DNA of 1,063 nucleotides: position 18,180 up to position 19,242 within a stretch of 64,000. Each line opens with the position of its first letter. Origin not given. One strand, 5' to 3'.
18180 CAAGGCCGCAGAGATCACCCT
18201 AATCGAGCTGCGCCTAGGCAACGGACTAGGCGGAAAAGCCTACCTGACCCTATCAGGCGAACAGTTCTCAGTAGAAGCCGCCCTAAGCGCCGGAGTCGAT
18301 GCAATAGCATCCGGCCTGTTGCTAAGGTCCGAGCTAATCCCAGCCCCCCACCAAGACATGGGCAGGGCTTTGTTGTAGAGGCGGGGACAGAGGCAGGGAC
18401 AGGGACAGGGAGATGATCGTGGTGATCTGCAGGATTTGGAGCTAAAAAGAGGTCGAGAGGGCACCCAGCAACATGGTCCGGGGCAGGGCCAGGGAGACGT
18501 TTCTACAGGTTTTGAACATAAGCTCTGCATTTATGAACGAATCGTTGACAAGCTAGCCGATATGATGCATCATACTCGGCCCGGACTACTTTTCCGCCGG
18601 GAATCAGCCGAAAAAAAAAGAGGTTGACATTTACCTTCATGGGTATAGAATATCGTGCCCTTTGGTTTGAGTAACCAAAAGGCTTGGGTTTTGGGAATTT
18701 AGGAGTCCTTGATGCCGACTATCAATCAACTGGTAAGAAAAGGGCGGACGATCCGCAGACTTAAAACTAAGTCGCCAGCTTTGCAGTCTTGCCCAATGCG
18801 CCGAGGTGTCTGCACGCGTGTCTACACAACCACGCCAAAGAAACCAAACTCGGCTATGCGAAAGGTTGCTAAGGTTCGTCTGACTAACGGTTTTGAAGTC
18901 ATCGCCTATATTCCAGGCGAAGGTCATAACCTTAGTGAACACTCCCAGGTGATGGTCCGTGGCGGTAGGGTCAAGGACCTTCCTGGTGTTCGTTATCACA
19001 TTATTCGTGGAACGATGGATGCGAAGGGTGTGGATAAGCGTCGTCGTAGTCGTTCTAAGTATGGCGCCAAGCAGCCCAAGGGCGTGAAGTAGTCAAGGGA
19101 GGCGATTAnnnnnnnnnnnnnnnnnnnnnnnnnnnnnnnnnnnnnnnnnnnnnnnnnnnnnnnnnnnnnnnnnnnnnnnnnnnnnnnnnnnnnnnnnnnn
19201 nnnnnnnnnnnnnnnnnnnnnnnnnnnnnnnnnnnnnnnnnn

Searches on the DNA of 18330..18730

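Call 11: search_rna_families(source=window, start=18330, end=18730, threshold=evalue, max_evalue=10, show_alignments=3)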
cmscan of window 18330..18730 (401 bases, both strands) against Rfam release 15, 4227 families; matches with E-value up to 10: 0.
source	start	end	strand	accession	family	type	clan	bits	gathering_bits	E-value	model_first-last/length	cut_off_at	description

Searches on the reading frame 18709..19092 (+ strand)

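Call 15: search_protein_families(library=pfam, proteins=[window:18709-19092:+])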
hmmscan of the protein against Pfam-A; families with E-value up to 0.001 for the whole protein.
window:18709-19092:+ (127 aa): 1 family
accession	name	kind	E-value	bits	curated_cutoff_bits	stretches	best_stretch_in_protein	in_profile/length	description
PF00164.32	Ribosom_S12_S23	-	8.7e-41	138.5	22.3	1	19-124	2-109/110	Ribosomal protein S12/S23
